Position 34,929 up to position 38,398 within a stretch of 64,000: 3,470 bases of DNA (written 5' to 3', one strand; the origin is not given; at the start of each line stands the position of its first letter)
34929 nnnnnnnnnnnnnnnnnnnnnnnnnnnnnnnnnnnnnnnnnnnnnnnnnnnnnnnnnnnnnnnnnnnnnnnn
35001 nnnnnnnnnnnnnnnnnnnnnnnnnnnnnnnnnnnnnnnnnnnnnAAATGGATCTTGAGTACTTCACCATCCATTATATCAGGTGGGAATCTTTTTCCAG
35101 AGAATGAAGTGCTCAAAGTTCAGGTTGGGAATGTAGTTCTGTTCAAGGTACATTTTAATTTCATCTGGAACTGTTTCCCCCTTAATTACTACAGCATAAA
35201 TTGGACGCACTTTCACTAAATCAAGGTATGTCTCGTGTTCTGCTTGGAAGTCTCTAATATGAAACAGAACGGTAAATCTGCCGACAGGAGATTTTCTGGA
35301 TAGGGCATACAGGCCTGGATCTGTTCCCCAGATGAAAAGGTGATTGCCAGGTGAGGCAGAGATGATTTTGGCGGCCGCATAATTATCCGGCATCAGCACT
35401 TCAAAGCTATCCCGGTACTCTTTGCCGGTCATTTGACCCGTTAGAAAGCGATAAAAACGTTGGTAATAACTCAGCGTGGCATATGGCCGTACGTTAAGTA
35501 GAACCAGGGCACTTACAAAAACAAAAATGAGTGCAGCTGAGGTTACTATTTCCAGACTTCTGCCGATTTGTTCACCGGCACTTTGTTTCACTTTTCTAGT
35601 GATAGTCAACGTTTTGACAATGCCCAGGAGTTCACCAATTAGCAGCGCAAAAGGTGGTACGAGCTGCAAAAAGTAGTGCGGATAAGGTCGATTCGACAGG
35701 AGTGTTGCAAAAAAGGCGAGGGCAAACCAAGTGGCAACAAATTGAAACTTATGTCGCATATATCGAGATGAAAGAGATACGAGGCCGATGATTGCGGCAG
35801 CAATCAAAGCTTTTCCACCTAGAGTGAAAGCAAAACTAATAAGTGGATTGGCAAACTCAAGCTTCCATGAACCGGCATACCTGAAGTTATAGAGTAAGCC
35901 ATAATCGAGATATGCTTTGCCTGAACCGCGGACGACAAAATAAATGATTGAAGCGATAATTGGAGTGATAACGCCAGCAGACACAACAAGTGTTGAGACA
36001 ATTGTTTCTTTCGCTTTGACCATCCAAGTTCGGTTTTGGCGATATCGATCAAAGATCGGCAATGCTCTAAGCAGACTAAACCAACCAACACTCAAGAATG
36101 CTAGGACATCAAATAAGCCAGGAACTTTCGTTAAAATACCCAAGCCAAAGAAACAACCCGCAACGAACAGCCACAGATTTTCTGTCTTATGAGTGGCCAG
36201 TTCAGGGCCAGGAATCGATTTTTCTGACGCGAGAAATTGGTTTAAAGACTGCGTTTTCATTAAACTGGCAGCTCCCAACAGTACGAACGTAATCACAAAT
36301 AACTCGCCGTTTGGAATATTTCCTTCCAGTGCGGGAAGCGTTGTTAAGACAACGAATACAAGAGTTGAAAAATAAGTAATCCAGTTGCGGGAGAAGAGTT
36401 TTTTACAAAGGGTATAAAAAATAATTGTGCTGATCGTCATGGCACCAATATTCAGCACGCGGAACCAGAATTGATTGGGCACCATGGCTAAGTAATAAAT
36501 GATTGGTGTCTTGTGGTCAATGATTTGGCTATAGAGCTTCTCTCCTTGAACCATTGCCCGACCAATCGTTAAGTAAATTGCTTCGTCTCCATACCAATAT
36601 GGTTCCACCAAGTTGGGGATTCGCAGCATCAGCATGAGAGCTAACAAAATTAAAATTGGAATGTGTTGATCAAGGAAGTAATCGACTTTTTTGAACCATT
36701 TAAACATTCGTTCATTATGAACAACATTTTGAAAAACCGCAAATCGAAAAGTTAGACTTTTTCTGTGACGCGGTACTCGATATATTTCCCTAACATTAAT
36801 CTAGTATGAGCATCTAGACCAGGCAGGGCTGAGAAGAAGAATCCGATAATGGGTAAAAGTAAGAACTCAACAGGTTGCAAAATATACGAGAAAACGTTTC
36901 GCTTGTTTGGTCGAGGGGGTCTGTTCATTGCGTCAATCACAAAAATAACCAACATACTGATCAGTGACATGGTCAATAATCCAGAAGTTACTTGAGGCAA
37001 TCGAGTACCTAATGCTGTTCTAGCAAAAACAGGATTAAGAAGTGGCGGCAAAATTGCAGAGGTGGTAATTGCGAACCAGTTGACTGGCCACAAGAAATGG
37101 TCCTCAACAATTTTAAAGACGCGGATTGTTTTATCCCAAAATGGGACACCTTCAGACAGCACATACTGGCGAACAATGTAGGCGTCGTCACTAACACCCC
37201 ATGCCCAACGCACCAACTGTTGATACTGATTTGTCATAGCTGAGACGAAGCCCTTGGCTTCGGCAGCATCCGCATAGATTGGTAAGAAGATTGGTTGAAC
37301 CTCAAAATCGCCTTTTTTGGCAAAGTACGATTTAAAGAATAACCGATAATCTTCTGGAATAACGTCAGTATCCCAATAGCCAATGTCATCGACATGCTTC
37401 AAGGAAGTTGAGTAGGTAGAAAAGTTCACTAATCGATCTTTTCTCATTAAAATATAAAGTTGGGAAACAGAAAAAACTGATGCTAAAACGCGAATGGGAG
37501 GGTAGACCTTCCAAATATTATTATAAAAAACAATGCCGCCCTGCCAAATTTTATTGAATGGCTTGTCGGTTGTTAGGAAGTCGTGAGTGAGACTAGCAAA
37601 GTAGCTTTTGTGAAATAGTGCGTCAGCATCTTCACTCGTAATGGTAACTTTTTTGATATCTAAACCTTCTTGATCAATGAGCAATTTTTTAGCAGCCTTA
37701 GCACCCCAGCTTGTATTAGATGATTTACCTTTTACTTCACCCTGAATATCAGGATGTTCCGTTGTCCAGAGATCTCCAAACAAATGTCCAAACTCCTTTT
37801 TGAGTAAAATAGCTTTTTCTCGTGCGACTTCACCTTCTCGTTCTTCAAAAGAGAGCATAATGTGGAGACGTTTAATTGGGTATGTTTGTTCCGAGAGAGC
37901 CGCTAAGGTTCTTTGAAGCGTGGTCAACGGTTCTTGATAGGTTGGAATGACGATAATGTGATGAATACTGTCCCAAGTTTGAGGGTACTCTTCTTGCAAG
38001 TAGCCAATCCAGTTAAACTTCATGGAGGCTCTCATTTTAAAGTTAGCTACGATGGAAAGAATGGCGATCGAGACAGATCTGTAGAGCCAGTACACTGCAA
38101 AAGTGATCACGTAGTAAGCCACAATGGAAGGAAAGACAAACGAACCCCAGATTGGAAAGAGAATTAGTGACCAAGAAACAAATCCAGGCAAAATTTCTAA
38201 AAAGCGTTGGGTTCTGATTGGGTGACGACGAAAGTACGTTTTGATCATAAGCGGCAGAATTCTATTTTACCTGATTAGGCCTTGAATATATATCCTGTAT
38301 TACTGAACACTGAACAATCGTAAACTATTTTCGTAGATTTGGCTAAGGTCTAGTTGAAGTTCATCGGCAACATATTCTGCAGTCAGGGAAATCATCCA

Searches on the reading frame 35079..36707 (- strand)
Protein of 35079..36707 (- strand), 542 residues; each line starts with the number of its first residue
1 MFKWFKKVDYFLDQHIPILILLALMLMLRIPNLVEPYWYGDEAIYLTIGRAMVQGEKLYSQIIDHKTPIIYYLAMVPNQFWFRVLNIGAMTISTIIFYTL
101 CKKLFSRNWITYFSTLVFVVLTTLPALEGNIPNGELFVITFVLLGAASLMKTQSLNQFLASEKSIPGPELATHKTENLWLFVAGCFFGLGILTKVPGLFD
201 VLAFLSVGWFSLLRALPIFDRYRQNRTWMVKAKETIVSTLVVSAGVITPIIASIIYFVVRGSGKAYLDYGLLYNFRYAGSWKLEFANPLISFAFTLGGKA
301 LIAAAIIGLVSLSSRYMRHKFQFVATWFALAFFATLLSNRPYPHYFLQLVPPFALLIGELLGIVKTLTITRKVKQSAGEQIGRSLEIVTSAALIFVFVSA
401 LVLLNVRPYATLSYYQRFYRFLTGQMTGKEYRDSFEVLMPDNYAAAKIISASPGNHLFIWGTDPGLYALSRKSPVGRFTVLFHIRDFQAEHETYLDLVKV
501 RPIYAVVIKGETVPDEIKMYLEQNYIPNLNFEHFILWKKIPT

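Call 6: search_protein_families(library=pfam, proteins=[window:35079-36707:-], max_evalue=0.01)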
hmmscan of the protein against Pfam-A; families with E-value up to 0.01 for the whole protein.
window:35079-36707:- (542 aa): 1 family
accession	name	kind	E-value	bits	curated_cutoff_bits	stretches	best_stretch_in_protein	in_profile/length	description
PF02366.24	PMT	-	2.4e-06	27.8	22.7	1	78-225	81-211/245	Dolichyl-phosphate-mannose-protein mannosyltransferase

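Call 13: search_protein_families(library=ncbifam, proteins=[window:35079-36707:-], max_evalue=0.01)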
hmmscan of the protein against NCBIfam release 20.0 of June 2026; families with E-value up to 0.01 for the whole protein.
window:35079-36707:- (542 aa): 0 families

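Call 92: search_solved_structures(query=window:35079-36707:-, max_evalue=1)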
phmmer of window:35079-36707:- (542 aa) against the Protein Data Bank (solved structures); distinct sequences matched with E-value up to 1: 0.

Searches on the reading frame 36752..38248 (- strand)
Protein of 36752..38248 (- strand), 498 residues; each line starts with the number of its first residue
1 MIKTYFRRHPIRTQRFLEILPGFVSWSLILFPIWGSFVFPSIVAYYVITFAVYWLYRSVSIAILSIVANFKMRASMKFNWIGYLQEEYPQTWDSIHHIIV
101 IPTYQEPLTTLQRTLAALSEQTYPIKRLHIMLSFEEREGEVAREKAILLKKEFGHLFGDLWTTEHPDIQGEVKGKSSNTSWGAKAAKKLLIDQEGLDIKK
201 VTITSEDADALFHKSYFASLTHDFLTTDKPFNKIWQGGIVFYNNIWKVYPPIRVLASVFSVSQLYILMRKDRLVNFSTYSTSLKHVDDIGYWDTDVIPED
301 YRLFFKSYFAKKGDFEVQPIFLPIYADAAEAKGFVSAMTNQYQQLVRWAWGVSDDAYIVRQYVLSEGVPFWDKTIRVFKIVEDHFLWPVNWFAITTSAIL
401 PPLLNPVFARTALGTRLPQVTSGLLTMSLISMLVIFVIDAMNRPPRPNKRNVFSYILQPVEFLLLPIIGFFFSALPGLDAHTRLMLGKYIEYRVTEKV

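Call 6: search_protein_families(library=pfam, proteins=[window:36752-38248:-], max_evalue=0.01)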
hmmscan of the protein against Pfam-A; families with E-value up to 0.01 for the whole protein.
window:36752-38248:- (498 aa): 1 family
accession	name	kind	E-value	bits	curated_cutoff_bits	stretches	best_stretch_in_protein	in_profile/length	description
PF13632.12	Glyco_trans_2_3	-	0.00027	21.2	27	1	277-436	75-195/198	Glycosyl transferase family group 2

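Call 13: search_protein_families(library=ncbifam, proteins=[window:36752-38248:-], max_evalue=0.01)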
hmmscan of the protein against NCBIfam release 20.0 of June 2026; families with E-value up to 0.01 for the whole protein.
window:36752-38248:- (498 aa): 1 family
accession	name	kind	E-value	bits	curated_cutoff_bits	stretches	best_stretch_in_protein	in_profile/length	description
TIGR03030.1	CelA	equivalog_domain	0.0067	14.5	699.1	0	58-132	101-168/714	UDP-forming cellulose synthase catalytic subunit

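Call 46: search_solved_structures(query=window:36752-38248:-, max_evalue=1)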
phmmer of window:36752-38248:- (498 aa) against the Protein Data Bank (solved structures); distinct sequences matched with E-value up to 1: 2.
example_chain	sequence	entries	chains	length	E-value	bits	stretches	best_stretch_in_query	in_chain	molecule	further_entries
4rv1_A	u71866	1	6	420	0.83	12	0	160-210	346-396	Engineered Protein OR497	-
8z81_A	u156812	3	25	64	0.97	11.8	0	61-84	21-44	Antenna complex, alpha/beta subunit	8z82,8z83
